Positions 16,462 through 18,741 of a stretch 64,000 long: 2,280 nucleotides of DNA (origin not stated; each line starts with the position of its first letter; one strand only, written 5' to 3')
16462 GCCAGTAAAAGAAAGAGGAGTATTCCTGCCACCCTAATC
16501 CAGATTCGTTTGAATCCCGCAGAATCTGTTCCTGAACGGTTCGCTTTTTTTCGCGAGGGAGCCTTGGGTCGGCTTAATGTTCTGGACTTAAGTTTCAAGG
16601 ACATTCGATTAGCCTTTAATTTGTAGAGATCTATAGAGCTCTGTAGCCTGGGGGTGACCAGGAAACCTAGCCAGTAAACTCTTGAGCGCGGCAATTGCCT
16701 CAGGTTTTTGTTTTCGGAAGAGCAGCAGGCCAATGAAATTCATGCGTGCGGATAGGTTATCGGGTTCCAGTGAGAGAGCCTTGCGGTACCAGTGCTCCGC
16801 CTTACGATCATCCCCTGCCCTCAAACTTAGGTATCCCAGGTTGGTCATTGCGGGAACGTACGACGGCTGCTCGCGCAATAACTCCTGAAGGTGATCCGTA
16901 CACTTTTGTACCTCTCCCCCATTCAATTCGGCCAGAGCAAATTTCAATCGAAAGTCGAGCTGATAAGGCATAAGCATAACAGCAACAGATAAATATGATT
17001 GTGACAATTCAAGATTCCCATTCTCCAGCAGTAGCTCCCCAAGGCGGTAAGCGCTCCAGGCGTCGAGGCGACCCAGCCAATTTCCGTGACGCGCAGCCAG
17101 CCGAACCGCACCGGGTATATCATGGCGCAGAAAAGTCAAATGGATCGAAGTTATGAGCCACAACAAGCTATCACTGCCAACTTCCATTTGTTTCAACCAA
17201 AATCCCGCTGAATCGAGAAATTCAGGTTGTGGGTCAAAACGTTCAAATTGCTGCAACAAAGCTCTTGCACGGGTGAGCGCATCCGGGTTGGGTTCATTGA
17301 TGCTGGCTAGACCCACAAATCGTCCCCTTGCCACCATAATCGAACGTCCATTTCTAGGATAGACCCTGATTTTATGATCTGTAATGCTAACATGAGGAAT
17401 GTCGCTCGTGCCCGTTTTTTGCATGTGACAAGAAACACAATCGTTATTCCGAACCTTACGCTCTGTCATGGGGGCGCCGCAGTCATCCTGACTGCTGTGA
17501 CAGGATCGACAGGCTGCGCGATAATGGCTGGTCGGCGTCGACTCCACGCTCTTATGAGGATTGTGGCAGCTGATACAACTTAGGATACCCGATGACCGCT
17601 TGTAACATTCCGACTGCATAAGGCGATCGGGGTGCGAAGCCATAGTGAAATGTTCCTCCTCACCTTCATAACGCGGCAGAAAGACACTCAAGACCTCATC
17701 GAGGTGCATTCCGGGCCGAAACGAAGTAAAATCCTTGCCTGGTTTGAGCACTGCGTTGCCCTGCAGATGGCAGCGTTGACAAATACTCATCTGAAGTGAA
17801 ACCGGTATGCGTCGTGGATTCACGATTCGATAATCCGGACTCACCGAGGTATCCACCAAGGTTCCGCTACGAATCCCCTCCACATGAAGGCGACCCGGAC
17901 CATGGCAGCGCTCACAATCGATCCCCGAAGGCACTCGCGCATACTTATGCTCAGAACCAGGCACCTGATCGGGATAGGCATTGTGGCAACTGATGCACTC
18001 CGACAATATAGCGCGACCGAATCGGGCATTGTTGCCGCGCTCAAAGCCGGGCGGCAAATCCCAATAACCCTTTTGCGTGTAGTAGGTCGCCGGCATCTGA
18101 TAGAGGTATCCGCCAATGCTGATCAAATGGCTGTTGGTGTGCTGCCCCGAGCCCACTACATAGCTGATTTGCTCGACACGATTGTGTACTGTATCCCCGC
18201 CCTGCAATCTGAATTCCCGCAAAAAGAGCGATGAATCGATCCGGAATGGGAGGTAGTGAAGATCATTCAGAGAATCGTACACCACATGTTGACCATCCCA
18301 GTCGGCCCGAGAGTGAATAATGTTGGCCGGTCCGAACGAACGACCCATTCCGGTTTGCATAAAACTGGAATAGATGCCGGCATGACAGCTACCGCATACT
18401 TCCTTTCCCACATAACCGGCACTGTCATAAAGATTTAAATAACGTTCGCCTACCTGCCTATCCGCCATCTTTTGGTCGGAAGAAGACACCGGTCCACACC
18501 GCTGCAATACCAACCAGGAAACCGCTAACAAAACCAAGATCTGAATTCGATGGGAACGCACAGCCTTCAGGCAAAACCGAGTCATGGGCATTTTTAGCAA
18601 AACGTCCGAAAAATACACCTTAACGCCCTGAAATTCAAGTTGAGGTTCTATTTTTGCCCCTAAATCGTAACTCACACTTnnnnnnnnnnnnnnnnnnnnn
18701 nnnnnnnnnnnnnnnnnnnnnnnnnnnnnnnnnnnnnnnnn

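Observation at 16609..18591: Secreted hepta-haem cytochrome c fused to a TPR domain, ending 5 nt upstream of mltG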

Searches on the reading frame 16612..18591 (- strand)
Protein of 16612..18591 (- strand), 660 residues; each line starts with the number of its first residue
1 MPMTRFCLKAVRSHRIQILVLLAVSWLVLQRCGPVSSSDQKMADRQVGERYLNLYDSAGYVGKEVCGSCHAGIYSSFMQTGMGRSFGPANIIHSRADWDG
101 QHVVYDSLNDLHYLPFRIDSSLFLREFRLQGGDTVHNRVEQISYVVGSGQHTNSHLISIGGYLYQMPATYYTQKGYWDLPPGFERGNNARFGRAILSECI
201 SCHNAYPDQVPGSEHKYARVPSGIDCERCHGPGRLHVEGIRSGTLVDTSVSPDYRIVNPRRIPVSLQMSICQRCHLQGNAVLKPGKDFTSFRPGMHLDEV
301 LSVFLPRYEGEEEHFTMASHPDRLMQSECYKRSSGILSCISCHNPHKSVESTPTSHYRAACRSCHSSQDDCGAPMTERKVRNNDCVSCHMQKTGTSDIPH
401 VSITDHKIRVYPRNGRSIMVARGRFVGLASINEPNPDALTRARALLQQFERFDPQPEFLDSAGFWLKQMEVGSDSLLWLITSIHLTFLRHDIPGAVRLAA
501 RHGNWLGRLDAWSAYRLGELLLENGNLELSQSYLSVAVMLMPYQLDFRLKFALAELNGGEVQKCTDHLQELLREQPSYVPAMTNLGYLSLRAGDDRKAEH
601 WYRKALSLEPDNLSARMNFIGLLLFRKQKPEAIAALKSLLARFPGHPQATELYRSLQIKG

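Call 4: search_protein_families(library=pfam, proteins=[window:16612-18591:-], max_evalue=1)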
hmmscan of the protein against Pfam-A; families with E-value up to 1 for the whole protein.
window:16612-18591:- (660 aa): 24 families
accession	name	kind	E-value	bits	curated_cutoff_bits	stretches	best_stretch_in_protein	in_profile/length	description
PF07719.23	TPR_2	-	2e-09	37.3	27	1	581-612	3-34/34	Tetratricopeptide repeat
PF14559.12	TPR_19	-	7.7e-09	36.2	25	1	591-654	3-66/68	Tetratricopeptide repeat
PF13428.12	TPR_14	-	2.1e-07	31.4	23.5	2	585-618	7-40/44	Tetratricopeptide repeat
PF13181.12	TPR_8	-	3.3e-06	27.3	25.7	1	580-612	2-34/34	Tetratricopeptide repeat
PF13431.12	TPR_17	-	8e-06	26.2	24.4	1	568-599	2-33/34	Tetratricopeptide repeat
PF14522.11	Cytochrome_C7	-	1.6e-05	25.1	24.8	2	197-275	14-66/67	Cytochrome c7 and related cytochrome c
PF09699.15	Paired_CXXCH_1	-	1.9e-05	24.7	20.6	1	338-368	8-39/41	Doubled CXXCH motif (Paired_CXXCH_1)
PF00515.34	TPR_1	-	3.5e-05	23.9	27.8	1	581-612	3-34/34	Tetratricopeptide repeat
PF23914.1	TPR_CcmH_CycH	-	4.5e-05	23.8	42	2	572-650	43-124/158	Cytochrome c-type biogenesis protein H TPR domain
PF13424.12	TPR_12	-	5e-05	23.9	30.1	1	568-608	33-74/77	Tetratricopeptide repeat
PF13432.12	TPR_16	-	5.3e-05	24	32.7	1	550-611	2-63/65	Tetratricopeptide repeat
PF13174.12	TPR_6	-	5.6e-05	24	26.3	1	620-645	6-32/33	Tetratricopeptide repeat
PF14537.11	Cytochrom_c3_2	-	6.1e-05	23.9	25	0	359-394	7-38/79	Cytochrome c3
PF22113.1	Mtrc-MtrF_II-IV_dom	-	0.00011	22.2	30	0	224-277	82-129/176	Outer membrane cytochrome MtrC/MtrF-like, domains II/IV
PF13435.11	Cytochrome_C554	-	0.00062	21.1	20.8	1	196-231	48-84/84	Cytochrome c554 and c-prime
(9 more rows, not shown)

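Call 5: search_protein_families(library=ncbifam, proteins=[window:16612-18591:-], max_evalue=1)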
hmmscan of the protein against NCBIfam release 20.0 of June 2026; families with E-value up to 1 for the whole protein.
window:16612-18591:- (660 aa): 23 families
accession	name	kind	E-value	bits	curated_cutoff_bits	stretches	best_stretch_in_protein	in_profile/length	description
NF041028.1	decahem_GSU2203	exception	4.9e-14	52.3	325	2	198-391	38-231/317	GSU2203 family decaheme c-type cytochrome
TIGR02917.1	PEP_TPR_lipo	equivalog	4.9e-12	44.6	312.2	1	521-651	135-265/899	XrtA/PEP-CTERM system TPR-repeat protein PrsT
TIGR03508.1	decahem_SO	subfamily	5.3e-11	42.5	192.2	2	198-278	4-80/258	DmsE family decaheme c-type cytochrome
TIGR02521.1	type_IV_pilW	equivalog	2.3e-08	33.9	154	1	546-634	32-120/234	type IV pilus biogenesis/stability protein PilW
TIGR03939.1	PGA_TPR_OMP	equivalog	5.4e-06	24.9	366.65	1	554-658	404-508/800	poly-beta-1,6 N-acetyl-D-glucosamine export porin PgaA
NF041198.1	UshA_like_PCGU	equivalog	6.1e-06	25.1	275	2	197-243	443-492/519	UshA-like (seleno)protein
NF040959.1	MamA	equivalog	8.1e-06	25.4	200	1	555-646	47-138/204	magnetosome protein MamA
NF047507.1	TPR_BatC_Lepto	exception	3.6e-05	23.4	175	1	546-619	57-136/214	TPR repeat-containing protein BatC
NF052415.1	T3SS_chap_SctY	equivalog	0.0002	21.9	70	2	517-576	12-71/106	type III secretion apparatus assembly chaperone SctY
NF033762.1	social_mot_Tgl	equivalog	0.00039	19.9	225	1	548-637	34-124/252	social motility TPR repeat lipoprotein Tgl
NF033920.0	C39_PA2778_fam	equivalog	0.00048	19.6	150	1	555-638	165-249/255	PA2778 family cysteine peptidase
TIGR03507.1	decahem_SO1788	subfamily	0.0014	17.1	209.3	2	197-279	244-306/672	OmcA/MtrC family decaheme c-type cytochrome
TIGR01905.1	paired_CXXCH_1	subfamily_domain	0.0034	17.2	25.2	1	339-367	9-38/41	doubled CXXCH domain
NF033758.1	gliding_GltE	equivalog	0.0034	16.4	225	1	515-636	90-209/411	adventurous gliding motility TPR repeat lipoprotein GltE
NF052400.1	M48_BAM_BepA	equivalog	0.0056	15.5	570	1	552-654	314-416/483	beta-barrel assembly-enhancing protease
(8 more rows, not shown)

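Call 6: find_homologous_proteins(query=window:16612-18591:-, max_evalue=0.001)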
Query window:16612-18591:- (660 aa): 5505 proteins with E <= 0.001 among 8000 candidates; the best 120 are listed.
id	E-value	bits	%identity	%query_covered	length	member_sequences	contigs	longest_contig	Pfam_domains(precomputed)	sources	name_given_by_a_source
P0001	0.0e+0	1553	100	100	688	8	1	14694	PF14559.13,PF13431.13,PF09699.16,PF13428.13,PF13181.13,PF07719.24,PF14522.12,PF13174.13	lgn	-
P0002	0.0e+0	1319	84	100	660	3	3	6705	PF14559.13,PF09699.16,PF13432.13,PF07719.24,PF14522.12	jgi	jgi:tetratricopeptide (TPR) repeat protein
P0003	0.0e+0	1288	83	98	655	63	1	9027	PF14559.13,PF13431.13,PF09699.16,PF13432.13,PF07719.24,PF14522.12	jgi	-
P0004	0.0e+0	1281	82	99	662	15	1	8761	PF14559.13,PF13432.13,PF07719.24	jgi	jgi:hypothetical protein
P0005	0.0e+0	1189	75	100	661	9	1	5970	PF14559.13,PF07719.24,PF14522.12,PF13174.13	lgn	-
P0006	8.6e-247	839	57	97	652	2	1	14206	PF14559.13,PF23914.2,PF09699.16,PF00515.35,PF13424.13,PF13432.13,PF13428.13,PF13181.13,PF07719.24,PF14522.12,PF13174.13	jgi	jgi:tetratricopeptide (TPR) repeat protein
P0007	1.6e-246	838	55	98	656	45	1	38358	PF14559.13,PF09699.16,PF00515.35,PF13424.13,PF13432.13,PF13428.13,PF07719.24,PF14522.12,PF13174.13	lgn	-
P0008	6.7e-246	836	56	98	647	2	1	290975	PF14559.13,PF13435.12,PF13181.13,PF14522.12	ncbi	ncbi:MAG: tetratricopeptide repeat protein [Bacteroidia bacterium]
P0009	1.6e-241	821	56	97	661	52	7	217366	PF13431.13,PF23914.2,PF09699.16,PF13414.13,PF13428.13,PF14522.12,PF14559.13,PF00515.35,PF13424.13,PF13432.13,PF07719.24,PF13174.13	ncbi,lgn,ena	-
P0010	1.1e-239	815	55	97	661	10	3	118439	PF14559.13,PF13428.13,PF07719.24,PF14522.12,PF13174.13,PF22113.2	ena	-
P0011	3.8e-233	793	55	95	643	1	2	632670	PF14559.13,PF23914.2,PF09699.16,PF13414.13,PF13424.13,PF13432.13,PF13428.13,PF13181.13,PF07719.24,PF14522.12,PF22113.2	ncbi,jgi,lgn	-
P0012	9.1e-232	789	53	97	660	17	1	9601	PF14559.13,PF09699.16,PF13435.12,PF00515.35,PF13424.13,PF13428.13,PF07719.24,PF14522.12,PF13174.13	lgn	-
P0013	1.8e-229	781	54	98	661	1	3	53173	PF14559.13,PF23914.2,PF09699.16,PF13435.12,PF00515.35,PF13424.13,PF13428.13,PF07719.24,PF14522.12,PF22113.2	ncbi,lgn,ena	-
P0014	3.2e-229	781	54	98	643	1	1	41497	PF14559.13,PF23914.2,PF09699.16,PF13435.12,PF00515.35,PF13424.13,PF13428.13,PF07719.24,PF14522.12,PF22113.2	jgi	-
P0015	3.2e-229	780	54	98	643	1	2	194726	PF14559.13,PF23914.2,PF09699.16,PF13435.12,PF00515.35,PF13424.13,PF13428.13,PF07719.24,PF14522.12,PF22113.2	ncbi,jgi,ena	-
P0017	6.5e-223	760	52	97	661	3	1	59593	PF14559.13,PF23914.2,PF09699.16,PF13435.12,PF14522.12,PF22113.2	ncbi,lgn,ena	-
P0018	1.8e-221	755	53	97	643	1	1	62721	PF14559.13,PF23914.2,PF09699.16,PF13435.12,PF00515.35,PF13424.13,PF13428.13,PF13181.13,PF07719.24,PF14522.12,PF22113.2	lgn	-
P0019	9.3e-217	739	52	97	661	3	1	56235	PF23914.2,PF09699.16,PF13414.13,PF13428.13,PF14522.12,PF14559.13,PF13435.12,PF00515.35,PF13424.13,PF13432.13,PF13181.13,PF07719.24,PF22113.2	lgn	-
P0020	2.8e-213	728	52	93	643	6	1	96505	PF23914.2,PF09699.16,PF13428.13,PF14522.12,PF14559.13,PF24575.2,PF13435.12,PF13424.13,PF13432.13,PF13181.13,PF07719.24,PF22113.2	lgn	-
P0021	1.4e-211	722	53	93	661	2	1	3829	PF13431.13,PF23914.2,PF13414.13,PF13428.13,PF14522.12,PF14559.13,PF24575.2,PF13435.12,PF00515.35,PF13424.13,PF13432.13,PF13181.13,PF07719.24,PF13174.13,PF22113.2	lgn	-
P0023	3.2e-192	658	48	96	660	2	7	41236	PF13431.13,PF09699.16,PF14537.12,PF13428.13,PF14522.12,PF14559.13,PF13435.12,PF00515.35,PF13424.13,PF13432.13,PF13181.13,PF07719.24,PF22113.2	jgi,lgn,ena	-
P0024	5.1e-192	658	49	97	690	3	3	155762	PF13431.13,PF09699.16,PF14537.12,PF13414.13,PF13428.13,PF14522.12,PF14559.13,PF13371.13,PF00515.35,PF13424.13,PF13432.13,PF07719.24,PF13174.13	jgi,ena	-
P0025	2.5e-191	655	49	97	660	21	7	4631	PF13431.13,PF09699.16,PF14537.12,PF13428.13,PF14522.12,PF14559.13,PF13435.12,PF13371.13,PF00515.35,PF13181.13,PF07719.24,PF13174.13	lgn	-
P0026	5.8e-191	654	49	96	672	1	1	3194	PF13431.13,PF09699.16,PF14537.12,PF13414.13,PF13428.13,PF14522.12,PF14559.13,PF13435.12,PF00515.35,PF13424.13,PF13181.13,PF07719.24,PF22113.2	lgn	-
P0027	1.5e-190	653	49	95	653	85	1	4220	PF13431.13,PF09699.16,PF14537.12,PF13414.13,PF14522.12,PF14559.13,PF13435.12,PF00515.35,PF13424.13,PF13181.13,PF07719.24,PF13174.13,PF22113.2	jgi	-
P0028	3.0e-190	652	49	92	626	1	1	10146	PF14559.13,PF23914.2,PF09699.16,PF13435.12,PF12895.14,PF13432.13,PF13428.13,PF07719.24,PF14522.12,PF13174.13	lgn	-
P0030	1.4e-187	643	47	97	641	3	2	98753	PF13431.13,PF23914.2,PF09699.16,PF13414.13,PF13428.13,PF14522.12,PF14559.13,PF13435.12,PF00515.35,PF13424.13,PF13432.13,PF13181.13,PF07719.24,PF13174.13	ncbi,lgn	-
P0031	1.8e-187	643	49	96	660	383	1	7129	PF13431.13,PF23914.2,PF09699.16,PF14537.12,PF13414.13,PF13428.13,PF14522.12,PF14559.13,PF13435.12,PF13371.13,PF00515.35,PF13424.13,PF13432.13,PF13181.13,PF07719.24,PF13174.13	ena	-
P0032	4.8e-185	635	46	97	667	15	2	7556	PF13431.13,PF23914.2,PF09699.16,PF14537.12,PF13414.13,PF13428.13,PF14522.12,PF14559.13,PF13435.12,PF00515.35,PF13424.13,PF13432.13,PF13181.13,PF07719.24,PF13174.13,PF22113.2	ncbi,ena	-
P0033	1.7e-184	633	45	97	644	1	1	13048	PF14559.13,PF13431.13,PF23914.2,PF13435.12,PF00515.35,PF13428.13,PF13181.13,PF07719.24,PF14522.12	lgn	-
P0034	2.4e-184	632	47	97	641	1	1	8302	PF23914.2,PF09699.16,PF13428.13,PF14522.12,PF14559.13,PF13435.12,PF00515.35,PF13424.13,PF13432.13,PF13181.13,PF07719.24,PF13174.13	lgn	-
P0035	1.3e-183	630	48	92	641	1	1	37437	PF13431.13,PF23914.2,PF09699.16,PF13414.13,PF13176.13,PF13428.13,PF14522.12,PF14559.13,PF13435.12,PF00515.35,PF12895.14,PF13424.13,PF13432.13,PF13429.13,PF13181.13,PF07719.24,PF13174.13,PF22113.2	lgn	-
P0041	2.9e-178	612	45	97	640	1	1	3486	PF13431.13,PF09699.16,PF13414.13,PF13176.13,PF13428.13,PF14522.12,PF14559.13,PF13435.12,PF00515.35,PF13424.13,PF13432.13,PF13181.13,PF07719.24,PF13174.13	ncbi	-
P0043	9.6e-178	610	44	96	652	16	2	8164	PF13431.13,PF23914.2,PF09699.16,PF14537.12,PF13414.13,PF13176.13,PF13428.13,PF14522.12,PF13374.13,PF14559.13,PF13435.12,PF00515.35,PF13424.13,PF13432.13,PF13181.13,PF07719.24,PF13174.13,PF22113.2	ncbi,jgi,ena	-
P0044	1.3e-177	610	43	98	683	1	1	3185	PF14853.13,PF13431.13,PF23914.2,PF09699.16,PF14537.12,PF25062.2,PF13428.13,PF14522.12,PF14559.13,PF13435.12,PF00515.35,PF13424.13,PF13432.13,PF13181.13,PF07719.24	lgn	-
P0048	1.0e-176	607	44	97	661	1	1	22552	PF25063.1,PF13431.13,PF23914.2,PF09699.16,PF13414.13,PF13428.13,PF14522.12,PF14559.13,PF13435.12,PF00515.35,PF13424.13,PF13432.13,PF13181.13,PF07719.24,PF13174.13,PF22113.2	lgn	-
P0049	1.4e-176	606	45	97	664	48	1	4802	PF14559.13,PF13431.13,PF23914.2,PF14537.12,PF13435.12,PF00515.35,PF13424.13,PF13428.13,PF13181.13,PF07719.24,PF14522.12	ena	-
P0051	3.1e-176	605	42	99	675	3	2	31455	PF13431.13,PF23914.2,PF14537.12,PF13414.13,PF13428.13,PF14522.12,PF14559.13,PF13435.12,PF00515.35,PF12895.14,PF13424.13,PF13432.13,PF13181.13,PF07719.24,PF13174.13,PF22113.2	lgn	-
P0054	9.7e-176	604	45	93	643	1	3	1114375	PF13431.13,PF09699.16,PF13414.13,PF13428.13,PF14522.12,PF14559.13,PF13371.13,PF00515.35,PF12895.14,PF13424.13,PF13181.13,PF07719.24,PF13174.13,PF22113.2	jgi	jgi:tetratricopeptide (TPR) repeat protein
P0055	1.5e-175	603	42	99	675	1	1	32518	PF13431.13,PF23914.2,PF14537.12,PF13414.13,PF13428.13,PF14522.12,PF14559.13,PF13435.12,PF00515.35,PF12895.14,PF13424.13,PF13432.13,PF13181.13,PF07719.24,PF13174.13,PF22113.2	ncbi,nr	ncbi:MAG: tetratricopeptide repeat protein [Bacteroidia bacterium]|nr:tetratricopeptide repeat prote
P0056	2.0e-175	603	44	97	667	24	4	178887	PF13431.13,PF23914.2,PF14537.12,PF13176.13,PF13428.13,PF14522.12,PF14559.13,PF00515.35,PF13424.13,PF13432.13,PF13181.13,PF07719.24,PF13174.13,PF22113.2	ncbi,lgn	-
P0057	4.0e-175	602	46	95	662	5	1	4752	PF13431.13,PF23914.2,PF14537.12,PF13414.13,PF13428.13,PF14522.12,PF14559.13,PF13435.12,PF00515.35,PF13424.13,PF13432.13,PF13181.13,PF07719.24,PF13174.13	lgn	-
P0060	5.2e-175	601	42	99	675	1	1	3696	PF13431.13,PF23914.2,PF14537.12,PF13414.13,PF13428.13,PF14522.12,PF14559.13,PF13435.12,PF00515.35,PF13424.13,PF13432.13,PF13181.13,PF07719.24,PF13174.13,PF22113.2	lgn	-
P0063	2.8e-174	599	45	92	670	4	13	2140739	PF13431.13,PF09699.16,PF14537.12,PF13176.13,PF13428.13,PF14522.12,PF14559.13,PF13435.12,PF00515.35,PF13424.13,PF13432.13,PF13181.13,PF07719.24,PF13174.13,PF22113.2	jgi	jgi:tetratricopeptide (TPR) repeat protein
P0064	3.8e-174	598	44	92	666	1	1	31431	PF13431.13,PF09699.16,PF13176.13,PF13428.13,PF14522.12,PF14559.13,PF13435.12,PF00515.35,PF13432.13,PF13181.13,PF07719.24,PF13174.13,PF22113.2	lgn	-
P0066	1.6e-173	596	43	97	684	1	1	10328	PF13431.13,PF23914.2,PF09699.16,PF14537.12,PF13414.13,PF13176.13,PF13428.13,PF14522.12,PF14559.13,PF13435.12,PF00515.35,PF13424.13,PF13432.13,PF13181.13,PF07719.24,PF13174.13,PF22113.2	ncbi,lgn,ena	-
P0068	2.2e-173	596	46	92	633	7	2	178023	PF13431.13,PF23914.2,PF09699.16,PF14537.12,PF13428.13,PF14522.12,PF14559.13,PF13435.12,PF00515.35,PF13424.13,PF13432.13,PF13181.13,PF07719.24,PF22113.2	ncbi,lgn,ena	-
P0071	4.7e-173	595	45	97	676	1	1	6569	PF13431.13,PF25062.2,PF13414.13,PF13176.13,PF13428.13,PF14522.12,PF14559.13,PF13435.12,PF00515.35,PF13424.13,PF13432.13,PF13181.13,PF07719.24,PF13174.13,PF22113.2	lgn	-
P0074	1.0e-172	594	45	92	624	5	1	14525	PF13431.13,PF23914.2,PF09699.16,PF13414.13,PF13428.13,PF14522.12,PF14559.13,PF13435.12,PF00515.35,PF13424.13,PF13432.13,PF13181.13,PF07719.24,PF13174.13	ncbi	-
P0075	1.1e-172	594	46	93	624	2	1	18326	PF13431.13,PF23914.2,PF09699.16,PF14537.12,PF25062.2,PF13428.13,PF14522.12,PF14559.13,PF13435.12,PF00515.35,PF13424.13,PF13432.13,PF13181.13,PF07719.24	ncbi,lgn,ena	-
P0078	3.2e-172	592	44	98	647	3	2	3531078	PF25063.1,PF13431.13,PF09699.16,PF14537.12,PF13414.13,PF13428.13,PF14522.12,PF14559.13,PF00515.35,PF12895.14,PF13424.13,PF13432.13,PF13181.13,PF07719.24,PF13174.13,PF22113.2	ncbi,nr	ncbi:MAG: tetratricopeptide repeat protein [Lewinellaceae bacterium]|nr:tetratricopeptide repeat pro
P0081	3.8e-172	592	45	92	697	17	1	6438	PF13431.13,PF09699.16,PF13428.13,PF14522.12,PF13374.13,PF14559.13,PF13435.12,PF00515.35,PF13424.13,PF13432.13,PF13181.13,PF07719.24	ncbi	-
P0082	4.2e-172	592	46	91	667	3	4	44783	PF14559.13,PF13431.13,PF23914.2,PF09699.16,PF13435.12,PF00515.35,PF13432.13,PF13428.13,PF07719.24,PF14522.12,PF22113.2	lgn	-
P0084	4.9e-172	592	44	97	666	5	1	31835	PF14559.13,PF23914.2,PF13435.12,PF00515.35,PF13432.13,PF13428.13,PF13429.13,PF13181.13,PF07719.24,PF14522.12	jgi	jgi:hypothetical protein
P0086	5.9e-172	591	45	95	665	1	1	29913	PF13431.13,PF23914.2,PF09699.16,PF14537.12,PF13428.13,PF14522.12,PF14559.13,PF13435.12,PF00515.35,PF13424.13,PF13432.13,PF13181.13,PF07719.24,PF22113.2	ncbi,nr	ncbi:MAG: tetratricopeptide repeat protein [Bacteroidetes bacterium]|nr:tetratricopeptide repeat pro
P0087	7.6e-172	591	43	98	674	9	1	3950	PF14559.13,PF14537.12,PF13435.12,PF00515.35,PF07719.24,PF14522.12,PF22113.2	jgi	-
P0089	9.2e-172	591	43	95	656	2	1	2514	PF13431.13,PF23914.2,PF13414.13,PF13176.13,PF13428.13,PF14522.12,PF14559.13,PF13435.12,PF00515.35,PF13424.13,PF13432.13,PF13181.13,PF07719.24,PF13174.13,PF22113.2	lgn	-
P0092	1.2e-171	590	42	97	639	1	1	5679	PF13431.13,PF13428.13,PF14522.12,PF14559.13,PF13435.12,PF13371.13,PF00515.35,PF13424.13,PF13432.13,PF13181.13,PF07719.24,PF22113.2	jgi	-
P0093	1.3e-171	590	44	97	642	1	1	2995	PF13431.13,PF23914.2,PF14537.12,PF13428.13,PF14522.12,PF14559.13,PF13435.12,PF25068.3,PF13371.13,PF00515.35,PF13424.13,PF13432.13,PF13181.13,PF07719.24,PF13174.13,PF22113.2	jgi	jgi:TPR repeat protein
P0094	1.4e-171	590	42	98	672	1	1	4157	PF13431.13,PF23914.2,PF09699.16,PF13414.13,PF13176.13,PF13428.13,PF14522.12,PF13374.13,PF14559.13,PF13435.12,PF00515.35,PF13424.13,PF21033.5,PF13432.13,PF13181.13,PF07719.24,PF13174.13,PF22113.2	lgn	-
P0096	1.9e-171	590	44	97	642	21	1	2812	PF23914.2,PF09699.16,PF14537.12,PF13428.13,PF14522.12,PF14559.13,PF13435.12,PF13371.13,PF00515.35,PF13424.13,PF13432.13,PF13181.13,PF07719.24,PF13174.13,PF22113.2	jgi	-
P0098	2.5e-171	589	44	97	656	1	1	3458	PF14559.13,PF23914.2,PF09699.16,PF14537.12,PF13435.12,PF13432.13,PF13428.13,PF07719.24,PF14522.12,PF13174.13,PF22113.2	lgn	-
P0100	3.1e-171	589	46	92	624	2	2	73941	PF13431.13,PF09699.16,PF13414.13,PF13428.13,PF14522.12,PF14559.13,PF13435.12,PF00515.35,PF13424.13,PF13432.13,PF13181.13,PF07719.24,PF13174.13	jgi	jgi:Tetratricopeptide repeat/Cytochrome c554 and c-prime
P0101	3.9e-171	589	45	92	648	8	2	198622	PF14559.13,PF00515.35,PF13428.13,PF07719.24,PF14522.12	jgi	-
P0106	7.9e-171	588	44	92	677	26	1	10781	PF13431.13,PF23914.2,PF14537.12,PF25062.2,PF13414.13,PF13428.13,PF14522.12,PF13374.13,PF14559.13,PF13435.12,PF00515.35,PF13424.13,PF13432.13,PF13181.13,PF07719.24,PF13174.13,PF22113.2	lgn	-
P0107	8.1e-171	588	46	92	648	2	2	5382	PF13431.13,PF23914.2,PF09699.16,PF14537.12,PF13428.13,PF14522.12,PF14559.13,PF13435.12,PF00515.35,PF13424.13,PF13432.13,PF13181.13,PF07719.24,PF22113.2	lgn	-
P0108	8.2e-171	587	43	97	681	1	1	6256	PF14559.13,PF13431.13,PF23914.2,PF13435.12,PF00515.35,PF13428.13,PF13181.13,PF07719.24,PF14522.12,PF22113.2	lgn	-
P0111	1.1e-170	587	43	96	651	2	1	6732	PF13431.13,PF09699.16,PF14537.12,PF13414.13,PF13176.13,PF13428.13,PF14522.12,PF13374.13,PF14559.13,PF13435.12,PF13371.13,PF00515.35,PF13424.13,PF13432.13,PF13181.13,PF07719.24,PF13174.13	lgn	-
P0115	1.6e-170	587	42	97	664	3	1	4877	PF13431.13,PF09699.16,PF14537.12,PF13428.13,PF14522.12,PF14559.13,PF13435.12,PF00515.35,PF13424.13,PF13432.13,PF13181.13,PF07719.24,PF22113.2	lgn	-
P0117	1.9e-170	586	44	98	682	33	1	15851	PF13431.13,PF14537.12,PF25062.2,PF13428.13,PF13442.12,PF14522.12,PF14559.13,PF13435.12,PF00515.35,PF13424.13,PF13432.13,PF13181.13,PF07719.24,PF13174.13,PF22113.2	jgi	jgi:tetratricopeptide (TPR) repeat protein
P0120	2.4e-170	586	45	91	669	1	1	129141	PF14559.13,PF00515.35,PF13428.13,PF07719.24,PF14522.12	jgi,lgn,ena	jgi:tetratricopeptide (TPR) repeat protein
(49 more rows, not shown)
